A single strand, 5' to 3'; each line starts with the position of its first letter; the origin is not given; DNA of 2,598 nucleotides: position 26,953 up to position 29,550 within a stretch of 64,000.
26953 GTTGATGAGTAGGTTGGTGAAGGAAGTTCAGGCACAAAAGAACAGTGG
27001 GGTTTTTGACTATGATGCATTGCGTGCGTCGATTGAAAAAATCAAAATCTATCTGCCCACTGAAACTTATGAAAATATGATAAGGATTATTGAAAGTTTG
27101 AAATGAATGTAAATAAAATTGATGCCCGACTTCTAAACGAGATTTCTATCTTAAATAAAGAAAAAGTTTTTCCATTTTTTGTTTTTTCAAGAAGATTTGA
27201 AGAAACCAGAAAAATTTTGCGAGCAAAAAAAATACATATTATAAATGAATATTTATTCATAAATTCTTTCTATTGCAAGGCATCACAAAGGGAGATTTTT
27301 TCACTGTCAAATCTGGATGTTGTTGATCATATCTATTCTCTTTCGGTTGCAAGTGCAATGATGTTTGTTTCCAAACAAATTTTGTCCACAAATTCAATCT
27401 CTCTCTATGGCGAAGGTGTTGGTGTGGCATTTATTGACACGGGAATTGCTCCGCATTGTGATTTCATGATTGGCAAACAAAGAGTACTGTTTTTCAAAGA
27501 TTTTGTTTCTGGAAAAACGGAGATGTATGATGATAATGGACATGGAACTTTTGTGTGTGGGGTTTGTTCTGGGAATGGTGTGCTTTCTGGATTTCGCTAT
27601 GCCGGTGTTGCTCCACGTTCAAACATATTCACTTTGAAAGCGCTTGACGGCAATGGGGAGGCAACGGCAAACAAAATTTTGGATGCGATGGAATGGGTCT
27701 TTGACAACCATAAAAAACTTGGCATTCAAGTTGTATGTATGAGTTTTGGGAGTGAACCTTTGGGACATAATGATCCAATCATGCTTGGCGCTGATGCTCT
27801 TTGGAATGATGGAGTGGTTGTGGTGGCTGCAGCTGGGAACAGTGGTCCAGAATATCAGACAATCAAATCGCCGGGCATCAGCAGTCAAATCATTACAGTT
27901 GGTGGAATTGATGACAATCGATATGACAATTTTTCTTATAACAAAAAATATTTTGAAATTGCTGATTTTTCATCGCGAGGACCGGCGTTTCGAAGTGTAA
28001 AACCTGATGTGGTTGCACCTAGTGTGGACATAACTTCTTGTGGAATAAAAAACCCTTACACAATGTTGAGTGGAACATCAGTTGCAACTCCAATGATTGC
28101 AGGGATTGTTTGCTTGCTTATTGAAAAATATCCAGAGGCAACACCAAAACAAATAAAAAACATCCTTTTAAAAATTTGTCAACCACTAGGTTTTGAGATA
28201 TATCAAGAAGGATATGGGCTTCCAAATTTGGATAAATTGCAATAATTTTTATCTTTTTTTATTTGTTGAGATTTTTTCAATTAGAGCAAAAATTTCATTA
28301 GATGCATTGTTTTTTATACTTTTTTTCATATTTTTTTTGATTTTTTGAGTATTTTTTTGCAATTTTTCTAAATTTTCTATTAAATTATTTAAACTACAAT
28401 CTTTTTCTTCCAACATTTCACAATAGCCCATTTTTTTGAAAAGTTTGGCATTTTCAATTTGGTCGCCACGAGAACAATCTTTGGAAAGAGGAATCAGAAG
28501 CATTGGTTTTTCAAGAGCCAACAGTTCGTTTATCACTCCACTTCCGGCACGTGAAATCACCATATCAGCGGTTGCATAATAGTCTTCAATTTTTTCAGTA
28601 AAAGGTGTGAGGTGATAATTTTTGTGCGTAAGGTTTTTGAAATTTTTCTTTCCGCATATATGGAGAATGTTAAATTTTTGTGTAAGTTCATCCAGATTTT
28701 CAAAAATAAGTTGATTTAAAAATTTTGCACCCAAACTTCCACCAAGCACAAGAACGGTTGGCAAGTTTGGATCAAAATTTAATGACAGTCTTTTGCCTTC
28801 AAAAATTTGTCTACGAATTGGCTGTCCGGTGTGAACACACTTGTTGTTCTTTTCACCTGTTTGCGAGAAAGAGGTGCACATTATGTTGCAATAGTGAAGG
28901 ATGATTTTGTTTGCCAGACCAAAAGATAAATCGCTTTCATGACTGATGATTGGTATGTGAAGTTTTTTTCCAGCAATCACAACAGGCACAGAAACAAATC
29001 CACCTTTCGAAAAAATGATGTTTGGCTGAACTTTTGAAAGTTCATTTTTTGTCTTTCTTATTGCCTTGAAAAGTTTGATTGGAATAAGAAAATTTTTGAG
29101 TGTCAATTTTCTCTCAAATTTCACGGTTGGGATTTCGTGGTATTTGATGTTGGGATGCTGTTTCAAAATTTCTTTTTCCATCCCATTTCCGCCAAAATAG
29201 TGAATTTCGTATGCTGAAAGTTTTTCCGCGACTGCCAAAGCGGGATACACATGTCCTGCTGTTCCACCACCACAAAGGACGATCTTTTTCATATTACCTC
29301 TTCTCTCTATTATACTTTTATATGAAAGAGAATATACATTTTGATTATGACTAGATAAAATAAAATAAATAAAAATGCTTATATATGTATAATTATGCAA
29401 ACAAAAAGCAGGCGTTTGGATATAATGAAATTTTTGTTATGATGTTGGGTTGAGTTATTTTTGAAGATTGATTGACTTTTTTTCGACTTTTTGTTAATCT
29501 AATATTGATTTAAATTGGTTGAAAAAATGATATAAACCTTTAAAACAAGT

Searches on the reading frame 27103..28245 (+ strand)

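Call 10: search_protein_families(library=pfam, proteins=[window:27103-28245:+], max_evalue=0.01)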
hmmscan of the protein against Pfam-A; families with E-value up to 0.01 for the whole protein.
window:27103-28245:+ (380 aa): 1 family
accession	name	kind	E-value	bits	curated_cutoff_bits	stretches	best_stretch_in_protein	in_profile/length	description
PF00082.27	Peptidase_S8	-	5e-43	147.9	21.8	1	103-358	1-272/288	Subtilase family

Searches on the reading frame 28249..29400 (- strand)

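Call 10: search_protein_families(library=pfam, proteins=[window:28249-29400:-], max_evalue=0.01)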
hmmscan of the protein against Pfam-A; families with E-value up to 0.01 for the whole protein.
window:28249-29400:- (383 aa): 3 families
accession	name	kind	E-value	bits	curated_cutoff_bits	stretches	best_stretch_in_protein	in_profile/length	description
PF04101.22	Glyco_tran_28_C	-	4.7e-39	134.5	22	1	215-366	1-159/166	Glycosyltransferase family 28 C-terminal domain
PF03033.26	Glyco_transf_28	-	4.3e-31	108.3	26.2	1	40-172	1-135/139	Glycosyltransferase family 28 N-terminal domain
PF13528.12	Glyco_trans_1_3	-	2e-07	31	25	1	248-345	229-319/322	Glycosyl transferase family 1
